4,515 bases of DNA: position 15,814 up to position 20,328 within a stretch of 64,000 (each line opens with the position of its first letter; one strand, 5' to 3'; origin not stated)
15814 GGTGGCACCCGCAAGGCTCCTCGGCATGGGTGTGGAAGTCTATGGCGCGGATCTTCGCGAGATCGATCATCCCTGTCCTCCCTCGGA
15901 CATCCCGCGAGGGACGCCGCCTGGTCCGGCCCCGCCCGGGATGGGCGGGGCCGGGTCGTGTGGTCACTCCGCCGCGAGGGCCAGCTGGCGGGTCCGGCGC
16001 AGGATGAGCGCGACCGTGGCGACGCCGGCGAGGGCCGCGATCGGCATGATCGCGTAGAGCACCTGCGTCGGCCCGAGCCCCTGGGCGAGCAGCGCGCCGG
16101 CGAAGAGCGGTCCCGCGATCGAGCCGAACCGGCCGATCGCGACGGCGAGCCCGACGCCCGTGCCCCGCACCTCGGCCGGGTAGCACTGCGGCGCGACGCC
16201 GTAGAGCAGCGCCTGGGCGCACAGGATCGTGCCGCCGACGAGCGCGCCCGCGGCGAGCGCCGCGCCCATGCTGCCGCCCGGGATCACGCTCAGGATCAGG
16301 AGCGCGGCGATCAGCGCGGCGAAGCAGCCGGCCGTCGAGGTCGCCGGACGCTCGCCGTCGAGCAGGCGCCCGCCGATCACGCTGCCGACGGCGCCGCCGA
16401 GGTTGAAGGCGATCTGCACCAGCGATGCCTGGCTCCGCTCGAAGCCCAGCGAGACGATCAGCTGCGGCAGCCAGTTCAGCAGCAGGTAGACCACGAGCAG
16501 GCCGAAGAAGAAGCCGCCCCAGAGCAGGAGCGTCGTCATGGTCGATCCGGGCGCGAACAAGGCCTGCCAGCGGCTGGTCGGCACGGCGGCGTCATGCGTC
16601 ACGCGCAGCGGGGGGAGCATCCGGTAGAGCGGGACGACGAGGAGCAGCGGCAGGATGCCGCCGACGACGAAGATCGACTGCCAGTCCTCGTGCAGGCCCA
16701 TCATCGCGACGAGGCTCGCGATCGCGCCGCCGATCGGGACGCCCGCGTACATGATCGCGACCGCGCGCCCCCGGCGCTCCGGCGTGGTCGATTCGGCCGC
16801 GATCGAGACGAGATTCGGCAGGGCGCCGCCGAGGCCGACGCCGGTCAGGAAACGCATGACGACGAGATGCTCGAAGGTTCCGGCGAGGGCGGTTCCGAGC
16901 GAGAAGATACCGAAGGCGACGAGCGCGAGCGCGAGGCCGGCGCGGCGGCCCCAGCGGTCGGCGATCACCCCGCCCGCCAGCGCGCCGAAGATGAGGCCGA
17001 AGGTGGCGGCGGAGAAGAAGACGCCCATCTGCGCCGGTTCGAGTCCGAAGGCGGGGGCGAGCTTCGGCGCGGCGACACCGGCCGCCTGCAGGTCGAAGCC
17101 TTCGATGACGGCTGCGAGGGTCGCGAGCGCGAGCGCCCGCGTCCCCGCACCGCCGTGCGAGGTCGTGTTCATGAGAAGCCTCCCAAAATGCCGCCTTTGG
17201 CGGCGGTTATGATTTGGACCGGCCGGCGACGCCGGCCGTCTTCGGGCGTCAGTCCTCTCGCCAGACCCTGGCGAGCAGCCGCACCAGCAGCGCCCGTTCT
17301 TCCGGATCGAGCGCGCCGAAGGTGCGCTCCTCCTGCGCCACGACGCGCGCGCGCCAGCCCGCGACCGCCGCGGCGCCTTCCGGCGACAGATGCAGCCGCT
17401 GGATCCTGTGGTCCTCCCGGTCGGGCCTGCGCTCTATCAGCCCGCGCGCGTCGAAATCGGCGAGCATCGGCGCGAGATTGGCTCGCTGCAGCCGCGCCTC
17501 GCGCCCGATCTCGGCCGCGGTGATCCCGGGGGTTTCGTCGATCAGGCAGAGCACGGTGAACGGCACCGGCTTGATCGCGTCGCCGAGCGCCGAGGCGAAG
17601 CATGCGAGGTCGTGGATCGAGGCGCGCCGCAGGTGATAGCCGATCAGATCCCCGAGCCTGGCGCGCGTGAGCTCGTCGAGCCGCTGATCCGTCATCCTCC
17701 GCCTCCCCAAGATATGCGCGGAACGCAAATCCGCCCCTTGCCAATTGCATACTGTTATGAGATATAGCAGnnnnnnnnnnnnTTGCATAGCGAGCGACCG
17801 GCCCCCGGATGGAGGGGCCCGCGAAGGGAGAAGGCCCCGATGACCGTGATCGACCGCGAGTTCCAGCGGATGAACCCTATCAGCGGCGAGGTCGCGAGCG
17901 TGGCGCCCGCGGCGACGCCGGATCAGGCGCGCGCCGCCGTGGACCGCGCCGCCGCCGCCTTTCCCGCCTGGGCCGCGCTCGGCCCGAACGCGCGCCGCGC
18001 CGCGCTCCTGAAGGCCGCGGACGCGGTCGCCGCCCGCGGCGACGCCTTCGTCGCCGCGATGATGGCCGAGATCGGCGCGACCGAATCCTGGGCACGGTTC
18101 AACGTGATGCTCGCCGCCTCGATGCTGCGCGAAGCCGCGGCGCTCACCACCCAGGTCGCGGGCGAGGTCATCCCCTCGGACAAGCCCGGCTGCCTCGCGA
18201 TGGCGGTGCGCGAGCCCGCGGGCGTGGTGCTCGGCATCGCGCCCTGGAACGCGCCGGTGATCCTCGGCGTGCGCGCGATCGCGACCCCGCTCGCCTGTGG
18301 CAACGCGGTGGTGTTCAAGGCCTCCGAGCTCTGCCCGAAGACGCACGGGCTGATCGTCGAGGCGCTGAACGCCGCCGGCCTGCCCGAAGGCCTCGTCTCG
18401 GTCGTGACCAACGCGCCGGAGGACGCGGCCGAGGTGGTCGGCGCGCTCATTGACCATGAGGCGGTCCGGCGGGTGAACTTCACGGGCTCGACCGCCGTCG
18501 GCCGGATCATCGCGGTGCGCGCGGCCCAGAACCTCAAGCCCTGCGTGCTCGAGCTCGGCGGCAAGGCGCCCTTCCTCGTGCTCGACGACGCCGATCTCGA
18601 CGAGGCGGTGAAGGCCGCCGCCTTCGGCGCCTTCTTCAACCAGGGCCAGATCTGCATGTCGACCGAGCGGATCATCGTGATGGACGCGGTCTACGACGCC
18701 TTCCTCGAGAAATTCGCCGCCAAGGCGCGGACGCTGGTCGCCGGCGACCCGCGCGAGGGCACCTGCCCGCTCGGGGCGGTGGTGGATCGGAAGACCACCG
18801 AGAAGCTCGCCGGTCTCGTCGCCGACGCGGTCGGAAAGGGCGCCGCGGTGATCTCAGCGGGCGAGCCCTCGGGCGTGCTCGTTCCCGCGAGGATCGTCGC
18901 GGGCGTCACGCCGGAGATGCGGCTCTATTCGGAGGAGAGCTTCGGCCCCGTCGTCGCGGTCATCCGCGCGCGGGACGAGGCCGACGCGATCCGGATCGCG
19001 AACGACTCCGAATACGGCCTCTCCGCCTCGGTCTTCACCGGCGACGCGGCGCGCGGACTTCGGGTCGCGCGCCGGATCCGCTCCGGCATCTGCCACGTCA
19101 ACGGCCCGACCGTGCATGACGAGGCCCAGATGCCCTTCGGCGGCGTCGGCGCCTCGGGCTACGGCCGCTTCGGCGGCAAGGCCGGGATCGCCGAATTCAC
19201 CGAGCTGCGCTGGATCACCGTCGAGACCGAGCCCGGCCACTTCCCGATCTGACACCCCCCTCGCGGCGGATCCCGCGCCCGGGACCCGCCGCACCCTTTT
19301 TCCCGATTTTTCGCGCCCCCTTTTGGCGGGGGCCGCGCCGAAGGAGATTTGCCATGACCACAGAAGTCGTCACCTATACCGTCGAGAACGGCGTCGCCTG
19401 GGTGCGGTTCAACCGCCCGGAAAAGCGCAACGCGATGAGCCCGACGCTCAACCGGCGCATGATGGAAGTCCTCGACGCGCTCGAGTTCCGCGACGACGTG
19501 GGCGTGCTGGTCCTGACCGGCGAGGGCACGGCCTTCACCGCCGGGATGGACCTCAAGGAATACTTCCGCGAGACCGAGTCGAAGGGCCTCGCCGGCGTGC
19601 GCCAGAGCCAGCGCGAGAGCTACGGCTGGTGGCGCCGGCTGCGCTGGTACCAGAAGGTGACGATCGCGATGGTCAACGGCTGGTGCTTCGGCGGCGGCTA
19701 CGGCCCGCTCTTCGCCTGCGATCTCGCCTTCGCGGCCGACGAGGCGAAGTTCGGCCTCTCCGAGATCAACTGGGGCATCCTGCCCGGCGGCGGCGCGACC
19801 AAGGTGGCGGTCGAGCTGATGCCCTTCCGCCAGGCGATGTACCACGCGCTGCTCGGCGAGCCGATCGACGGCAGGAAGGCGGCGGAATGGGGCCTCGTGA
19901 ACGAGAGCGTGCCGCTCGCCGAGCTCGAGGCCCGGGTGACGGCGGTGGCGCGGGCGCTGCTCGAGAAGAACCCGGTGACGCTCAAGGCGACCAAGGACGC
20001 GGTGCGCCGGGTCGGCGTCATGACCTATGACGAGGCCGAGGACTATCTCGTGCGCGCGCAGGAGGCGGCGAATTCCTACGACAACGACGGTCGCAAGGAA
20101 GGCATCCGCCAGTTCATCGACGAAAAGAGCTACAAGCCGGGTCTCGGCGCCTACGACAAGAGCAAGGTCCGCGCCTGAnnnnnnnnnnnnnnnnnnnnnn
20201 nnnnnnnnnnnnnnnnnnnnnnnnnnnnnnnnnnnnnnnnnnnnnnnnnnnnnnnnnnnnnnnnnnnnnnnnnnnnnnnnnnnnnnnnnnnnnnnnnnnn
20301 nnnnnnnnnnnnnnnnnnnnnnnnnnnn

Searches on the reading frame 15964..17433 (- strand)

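Call 25: search_protein_families(library=pfam, proteins=[window:15964-17433:-])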
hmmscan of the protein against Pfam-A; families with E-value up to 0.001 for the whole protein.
window:15964-17433:- (489 aa): 3 families
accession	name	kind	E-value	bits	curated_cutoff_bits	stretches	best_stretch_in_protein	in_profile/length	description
PF07690.21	MFS_1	-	8.4e-51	173.3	33.4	2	105-442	2-347/347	Major Facilitator Superfamily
PF00083.30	Sugar_tr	-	2.5e-14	53.5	22.3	1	134-267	46-186/452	Sugar (and other) transporter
PF06779.20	MFS_4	-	4.1e-14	53.1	26.3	1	123-468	17-354/364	Uncharacterised MFS-type transporter YbfB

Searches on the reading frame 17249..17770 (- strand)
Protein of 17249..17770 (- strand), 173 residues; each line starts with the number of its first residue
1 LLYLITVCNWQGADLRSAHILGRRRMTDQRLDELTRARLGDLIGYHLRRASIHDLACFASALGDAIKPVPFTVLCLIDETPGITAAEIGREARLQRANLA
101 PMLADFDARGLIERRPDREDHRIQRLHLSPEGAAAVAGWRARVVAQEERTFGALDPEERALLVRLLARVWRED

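Call 25: search_protein_families(library=pfam, proteins=[window:17249-17770:-])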
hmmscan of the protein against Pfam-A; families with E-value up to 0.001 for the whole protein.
window:17249-17770:- (173 aa): 2 families
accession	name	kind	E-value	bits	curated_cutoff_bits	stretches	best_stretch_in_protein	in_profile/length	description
PF01047.28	MarR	-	4.3e-09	36.6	24.6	1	71-123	6-58/59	MarR family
PF12802.13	MarR_2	-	3.7e-08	33.8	27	1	68-123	5-61/61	MarR family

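Call 83: search_protein_families(library=ncbifam, proteins=[window:17249-17770:-], max_evalue=1e-10)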
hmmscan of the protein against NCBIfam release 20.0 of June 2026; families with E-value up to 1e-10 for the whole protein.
window:17249-17770:- (173 aa): 1 family
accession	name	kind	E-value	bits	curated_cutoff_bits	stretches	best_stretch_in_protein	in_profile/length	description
NF053777.1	Saro0803TransReg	equivalog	1.3e-16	60.6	200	1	37-170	5-139/140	Saro_0803 family transcriptional regulator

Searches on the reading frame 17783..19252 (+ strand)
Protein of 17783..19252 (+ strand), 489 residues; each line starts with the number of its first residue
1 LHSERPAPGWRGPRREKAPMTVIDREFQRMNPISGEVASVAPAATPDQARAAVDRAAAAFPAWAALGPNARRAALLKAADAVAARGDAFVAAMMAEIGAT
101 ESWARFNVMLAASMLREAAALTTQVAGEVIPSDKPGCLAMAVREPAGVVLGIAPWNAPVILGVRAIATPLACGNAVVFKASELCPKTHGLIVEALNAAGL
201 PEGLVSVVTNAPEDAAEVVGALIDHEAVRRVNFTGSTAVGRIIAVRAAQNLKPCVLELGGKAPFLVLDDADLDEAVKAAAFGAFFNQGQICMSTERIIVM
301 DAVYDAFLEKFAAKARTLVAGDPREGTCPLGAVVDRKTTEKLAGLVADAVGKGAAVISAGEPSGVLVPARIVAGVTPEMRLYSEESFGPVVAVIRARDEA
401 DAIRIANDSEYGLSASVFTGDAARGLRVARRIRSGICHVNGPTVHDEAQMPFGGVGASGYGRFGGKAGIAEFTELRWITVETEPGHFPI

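Call 25: search_protein_families(library=pfam, proteins=[window:17783-19252:+])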
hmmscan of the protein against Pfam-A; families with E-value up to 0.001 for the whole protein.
window:17783-19252:+ (489 aa): 2 families
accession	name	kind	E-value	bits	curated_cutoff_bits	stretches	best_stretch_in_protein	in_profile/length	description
PF00171.27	Aldedh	-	1.2e-145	486.1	23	1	25-478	7-461/461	Aldehyde dehydrogenase family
PF05893.19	LuxC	-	7.5e-06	25.5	21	1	143-314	86-258/401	Acyl-CoA reductase (LuxC)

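Call 83: search_protein_families(library=ncbifam, proteins=[window:17783-19252:+], max_evalue=1e-10)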
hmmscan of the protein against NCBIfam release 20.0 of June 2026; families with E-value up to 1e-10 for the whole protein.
window:17783-19252:+ (489 aa): 43 families (the best 25 are shown)
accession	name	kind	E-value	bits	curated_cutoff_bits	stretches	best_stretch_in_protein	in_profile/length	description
NF006916.0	PRK09407.1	equivalog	1.2e-97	327.7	521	1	26-480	35-492/526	succinic semialdehyde dehydrogenase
NF010000.0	PRK13473.1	subfamily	3.4e-97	326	615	1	26-481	18-473/475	aminobutyraldehyde dehydrogenase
TIGR01780.1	SSADH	subfamily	3.3e-96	322.9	646.35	1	30-475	2-447/448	succinate-semialdehyde dehydrogenase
TIGR02299.1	HpaE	equivalog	1.1e-95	321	638.35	1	26-487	17-483/488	5-carboxymethyl-2-hydroxymuconate semialdehyde dehydrogenase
NF009725.0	PRK13252.1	equivalog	3.2e-94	316.1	593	1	24-483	21-482/488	betaine-aldehyde dehydrogenase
TIGR01804.1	BADH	equivalog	6.9e-92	308.3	668.6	1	25-475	13-466/467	betaine-aldehyde dehydrogenase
NF040648.1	lactal_redase_Meth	equivalog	1.7e-91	307.5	650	1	25-480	11-462/463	lactaldehyde dehydrogenase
TIGR03216.1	OH_muco_semi_DH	equivalog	2.8e-88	296.7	693.25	1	24-481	13-480/481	2-hydroxymuconic semialdehyde dehydrogenase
NF045736.1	PaDhStyDRhodo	equivalog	2.9e-86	289.9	800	1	25-480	18-477/479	phenylacetaldehyde dehydrogenase StyD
NF008415.0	PRK11241.1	equivalog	6.7e-86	288.9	828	1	30-480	31-480/482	NADP-dependent succinate-semialdehyde dehydrogenase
NF045735.1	PaDhStyDPseudo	equivalog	1.5e-85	287.7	850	1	25-479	18-480/483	phenylacetaldehyde dehydrogenase StyD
NF042993.1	AlphKGSA_gudD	equivalog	9.2e-85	285.2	770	1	28-480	22-480/481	alpha-ketoglutaric semialdehyde dehydrogenase GucD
NF007497.0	PRK10090.1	equivalog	4.6e-82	276.3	500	1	27-478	24-475/480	aldehyde dehydrogenase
NF006915.0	PRK09406.1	equivalog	9e-82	275.3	730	1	29-476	5-452/457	NADP-dependent succinic semialdehyde dehydrogenase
NF052305.1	DioxValDhHalo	equivalog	7.7e-81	272.4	750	1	28-474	23-475/483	2,5-dioxovalerate dehydrogenase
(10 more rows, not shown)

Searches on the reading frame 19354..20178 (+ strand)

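Call 25: search_protein_families(library=pfam, proteins=[window:19354-20178:+])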
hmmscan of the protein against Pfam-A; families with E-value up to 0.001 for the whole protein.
window:19354-20178:+ (274 aa): 2 families
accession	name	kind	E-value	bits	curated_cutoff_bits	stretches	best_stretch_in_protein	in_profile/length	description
PF00378.25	ECH_1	-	8.8e-50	169.8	27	1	11-258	3-244/251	Enoyl-CoA hydratase/isomerase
PF16113.10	ECH_2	-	1.8e-27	97.2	27.2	1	15-196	2-182/335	Enoyl-CoA hydratase/isomerase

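Call 83: search_protein_families(library=ncbifam, proteins=[window:19354-20178:+], max_evalue=1e-10)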
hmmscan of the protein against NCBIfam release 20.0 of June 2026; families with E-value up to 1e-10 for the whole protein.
window:19354-20178:+ (274 aa): 67 families (the best 25 are shown)
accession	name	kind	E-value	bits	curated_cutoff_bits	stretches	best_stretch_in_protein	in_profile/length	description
NF006588.0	PRK09120.1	equivalog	1.5e-139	463.9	276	1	3-270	7-275/276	p-hydroxycinnamoyl CoA hydratase/lyase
NF051848.1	EnCoAHydtEchA19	equivalog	1.1e-48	166.1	400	1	13-258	9-251/258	enoyl-CoA hydratase EchA19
NF042430.2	EnCoAhydt_DpgD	equivalog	1.8e-45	155.4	400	1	9-258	2-251/258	enoyl-CoA-hydratase DpgD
NF007239.0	PRK09674.1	equivalog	5.8e-42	143.9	371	1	3-258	3-250/257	2,3-dehydroadipyl-CoA hydratase PaaF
NF004840.0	PRK06190.1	equivalog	4.5e-40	137.9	253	1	1-251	1-244/260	enoyl-CoA hydratase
NF006100.0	PRK08252.1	subfamily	3.1e-39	135.1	282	1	3-258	2-247/254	crotonase/enoyl-CoA hydratase family protein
NF005803.0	PRK07658.1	equivalog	9.3e-39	133.4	313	1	5-258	3-250/257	enoyl-CoA hydratase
NF004634.0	PRK05980.1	equivalog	1.3e-38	132.9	375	1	3-258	2-256/263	crotonase/enoyl-CoA hydratase family protein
NF006008.0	PRK08139.1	equivalog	2.4e-38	132.2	313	1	3-258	10-259/266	enoyl-CoA hydratase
NF006007.0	PRK08138.1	subfamily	2.4e-37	128.7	355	1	4-258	8-254/261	enoyl-CoA hydratase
NF004796.0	PRK06144.1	subfamily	3.2e-37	128.4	272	1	2-259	6-256/262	enoyl-CoA hydratase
NF005126.0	PRK06563.1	subfamily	5.4e-37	127.6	261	1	4-258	7-256/263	crotonase/enoyl-CoA hydratase family protein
NF005699.0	PRK07509.1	equivalog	3.5e-36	125.2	249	1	2-221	2-222/267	crotonase/enoyl-CoA hydratase family protein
NF005864.0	PRK07799.1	equivalog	8.1e-36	123.6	316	1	14-258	18-259/266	crotonase/enoyl-CoA hydratase family protein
NF005675.0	PRK07468.1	equivalog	4.1e-35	121.8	350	1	10-258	11-255/262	crotonase/enoyl-CoA hydratase family protein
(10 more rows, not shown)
